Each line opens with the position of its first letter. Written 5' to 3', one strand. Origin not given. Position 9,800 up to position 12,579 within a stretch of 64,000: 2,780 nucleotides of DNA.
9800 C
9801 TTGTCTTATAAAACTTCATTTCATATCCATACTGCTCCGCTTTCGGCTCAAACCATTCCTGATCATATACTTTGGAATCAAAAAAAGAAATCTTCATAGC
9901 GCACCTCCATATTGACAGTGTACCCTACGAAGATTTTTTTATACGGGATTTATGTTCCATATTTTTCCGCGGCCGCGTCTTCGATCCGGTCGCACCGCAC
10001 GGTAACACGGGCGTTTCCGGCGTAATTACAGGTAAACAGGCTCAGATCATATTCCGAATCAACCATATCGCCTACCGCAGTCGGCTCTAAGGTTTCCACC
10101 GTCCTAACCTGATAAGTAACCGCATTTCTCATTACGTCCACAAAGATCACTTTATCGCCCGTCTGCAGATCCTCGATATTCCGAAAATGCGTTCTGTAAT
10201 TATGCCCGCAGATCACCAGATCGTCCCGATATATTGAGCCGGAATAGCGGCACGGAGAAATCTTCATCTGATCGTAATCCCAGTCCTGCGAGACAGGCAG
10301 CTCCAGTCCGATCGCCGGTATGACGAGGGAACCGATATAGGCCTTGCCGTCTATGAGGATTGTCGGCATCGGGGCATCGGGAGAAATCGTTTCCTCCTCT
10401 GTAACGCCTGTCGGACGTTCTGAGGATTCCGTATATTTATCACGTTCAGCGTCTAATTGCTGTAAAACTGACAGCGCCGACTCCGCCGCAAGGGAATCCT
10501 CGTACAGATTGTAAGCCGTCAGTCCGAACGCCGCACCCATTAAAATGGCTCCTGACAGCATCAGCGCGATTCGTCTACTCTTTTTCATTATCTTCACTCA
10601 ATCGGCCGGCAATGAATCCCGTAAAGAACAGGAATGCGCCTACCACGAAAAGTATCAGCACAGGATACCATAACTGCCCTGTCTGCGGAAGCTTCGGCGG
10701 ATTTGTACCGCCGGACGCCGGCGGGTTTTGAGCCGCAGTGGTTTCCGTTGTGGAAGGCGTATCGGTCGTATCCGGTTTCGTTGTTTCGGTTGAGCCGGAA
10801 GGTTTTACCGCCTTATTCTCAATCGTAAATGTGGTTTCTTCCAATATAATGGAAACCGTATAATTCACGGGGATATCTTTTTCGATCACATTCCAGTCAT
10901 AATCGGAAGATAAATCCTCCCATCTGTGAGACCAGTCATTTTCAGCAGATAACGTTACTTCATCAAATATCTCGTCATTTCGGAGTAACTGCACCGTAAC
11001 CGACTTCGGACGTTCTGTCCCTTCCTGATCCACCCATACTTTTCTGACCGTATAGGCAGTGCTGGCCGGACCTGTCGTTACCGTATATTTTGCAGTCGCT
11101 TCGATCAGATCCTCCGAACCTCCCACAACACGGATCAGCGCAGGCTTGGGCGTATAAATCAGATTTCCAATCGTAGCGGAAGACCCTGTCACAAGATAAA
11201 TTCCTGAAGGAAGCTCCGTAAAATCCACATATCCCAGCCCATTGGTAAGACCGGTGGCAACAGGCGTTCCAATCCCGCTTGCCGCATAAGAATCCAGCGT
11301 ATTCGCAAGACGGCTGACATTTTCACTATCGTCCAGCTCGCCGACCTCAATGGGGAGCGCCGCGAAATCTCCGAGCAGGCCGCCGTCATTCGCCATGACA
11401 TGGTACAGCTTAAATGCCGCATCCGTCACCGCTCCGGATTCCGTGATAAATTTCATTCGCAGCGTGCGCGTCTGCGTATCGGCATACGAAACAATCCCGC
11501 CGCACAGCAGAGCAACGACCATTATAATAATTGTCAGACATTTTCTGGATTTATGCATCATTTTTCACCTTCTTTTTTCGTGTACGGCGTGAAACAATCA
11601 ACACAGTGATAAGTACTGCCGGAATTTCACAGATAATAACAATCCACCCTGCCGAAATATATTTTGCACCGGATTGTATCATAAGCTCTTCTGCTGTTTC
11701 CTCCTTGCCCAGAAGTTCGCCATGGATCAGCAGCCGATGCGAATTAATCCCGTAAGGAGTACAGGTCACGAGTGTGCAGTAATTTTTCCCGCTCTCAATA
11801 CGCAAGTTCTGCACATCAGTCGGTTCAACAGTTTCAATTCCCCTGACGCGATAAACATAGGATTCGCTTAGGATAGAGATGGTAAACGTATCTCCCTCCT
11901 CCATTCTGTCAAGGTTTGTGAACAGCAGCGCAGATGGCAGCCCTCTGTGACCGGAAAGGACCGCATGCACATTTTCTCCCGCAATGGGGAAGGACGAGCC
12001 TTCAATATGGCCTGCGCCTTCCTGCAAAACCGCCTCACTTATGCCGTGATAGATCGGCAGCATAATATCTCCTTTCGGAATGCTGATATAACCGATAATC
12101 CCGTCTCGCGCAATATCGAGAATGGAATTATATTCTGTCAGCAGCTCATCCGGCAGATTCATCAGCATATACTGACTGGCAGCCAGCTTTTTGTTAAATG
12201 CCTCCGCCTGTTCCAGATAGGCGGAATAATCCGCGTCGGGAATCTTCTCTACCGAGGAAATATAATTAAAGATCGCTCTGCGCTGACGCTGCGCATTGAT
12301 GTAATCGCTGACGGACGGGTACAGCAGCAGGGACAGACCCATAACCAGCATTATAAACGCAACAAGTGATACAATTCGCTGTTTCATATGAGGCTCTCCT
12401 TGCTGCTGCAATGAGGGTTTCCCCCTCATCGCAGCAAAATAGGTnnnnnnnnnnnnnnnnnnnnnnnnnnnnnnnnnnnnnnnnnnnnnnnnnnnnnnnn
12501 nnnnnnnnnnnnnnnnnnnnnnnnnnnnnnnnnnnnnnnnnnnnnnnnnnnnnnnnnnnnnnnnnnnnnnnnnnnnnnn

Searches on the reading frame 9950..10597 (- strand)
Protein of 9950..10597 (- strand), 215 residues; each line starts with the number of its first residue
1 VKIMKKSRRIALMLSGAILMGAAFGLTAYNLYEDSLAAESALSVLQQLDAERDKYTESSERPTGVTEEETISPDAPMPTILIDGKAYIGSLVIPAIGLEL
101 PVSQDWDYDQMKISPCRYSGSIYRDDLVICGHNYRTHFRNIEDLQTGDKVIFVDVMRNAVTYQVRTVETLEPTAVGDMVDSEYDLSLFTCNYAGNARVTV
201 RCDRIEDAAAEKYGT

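Call 47: search_protein_families(library=pfam, proteins=[window:9950-10597:-], max_evalue=0.001)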
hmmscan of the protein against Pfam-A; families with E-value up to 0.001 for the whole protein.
window:9950-10597:- (215 aa): 1 family
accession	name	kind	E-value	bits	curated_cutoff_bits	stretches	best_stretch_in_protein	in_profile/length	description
PF04203.18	Sortase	-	2e-15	57.1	26.6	1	91-204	1-124/125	Sortase domain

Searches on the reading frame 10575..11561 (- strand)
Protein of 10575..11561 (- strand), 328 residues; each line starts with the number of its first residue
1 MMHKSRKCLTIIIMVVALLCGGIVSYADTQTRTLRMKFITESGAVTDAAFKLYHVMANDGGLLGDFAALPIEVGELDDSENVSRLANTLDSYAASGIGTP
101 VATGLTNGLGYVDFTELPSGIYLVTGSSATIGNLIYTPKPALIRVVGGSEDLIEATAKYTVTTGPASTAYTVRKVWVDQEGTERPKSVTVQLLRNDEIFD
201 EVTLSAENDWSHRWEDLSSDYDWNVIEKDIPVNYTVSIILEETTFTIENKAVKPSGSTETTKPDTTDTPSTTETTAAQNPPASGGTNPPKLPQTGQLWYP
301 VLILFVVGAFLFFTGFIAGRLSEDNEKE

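Call 47: search_protein_families(library=pfam, proteins=[window:10575-11561:-], max_evalue=0.001)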
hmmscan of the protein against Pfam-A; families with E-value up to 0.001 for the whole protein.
window:10575-11561:- (328 aa): 1 family
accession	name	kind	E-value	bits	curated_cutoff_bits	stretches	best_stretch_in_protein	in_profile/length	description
PF05738.19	Cna_B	-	1.1e-14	55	22.3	1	171-250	2-87/87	Cna protein B-type domain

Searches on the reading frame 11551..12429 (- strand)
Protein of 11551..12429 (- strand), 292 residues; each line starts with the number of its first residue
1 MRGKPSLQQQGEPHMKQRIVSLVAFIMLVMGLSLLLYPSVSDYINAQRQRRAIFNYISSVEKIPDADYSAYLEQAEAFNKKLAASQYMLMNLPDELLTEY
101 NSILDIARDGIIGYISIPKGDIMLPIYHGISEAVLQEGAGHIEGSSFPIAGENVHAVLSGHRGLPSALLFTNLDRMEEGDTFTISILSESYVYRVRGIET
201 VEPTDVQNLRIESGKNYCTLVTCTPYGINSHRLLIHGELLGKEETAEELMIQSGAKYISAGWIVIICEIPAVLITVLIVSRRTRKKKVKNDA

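Call 47: search_protein_families(library=pfam, proteins=[window:11551-12429:-], max_evalue=0.001)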
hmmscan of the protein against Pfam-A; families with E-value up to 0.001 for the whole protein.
window:11551-12429:- (292 aa): 1 family
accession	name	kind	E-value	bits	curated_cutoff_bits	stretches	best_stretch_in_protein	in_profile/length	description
PF04203.18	Sortase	-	5.1e-24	84.8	26.6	1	115-239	1-124/125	Sortase domain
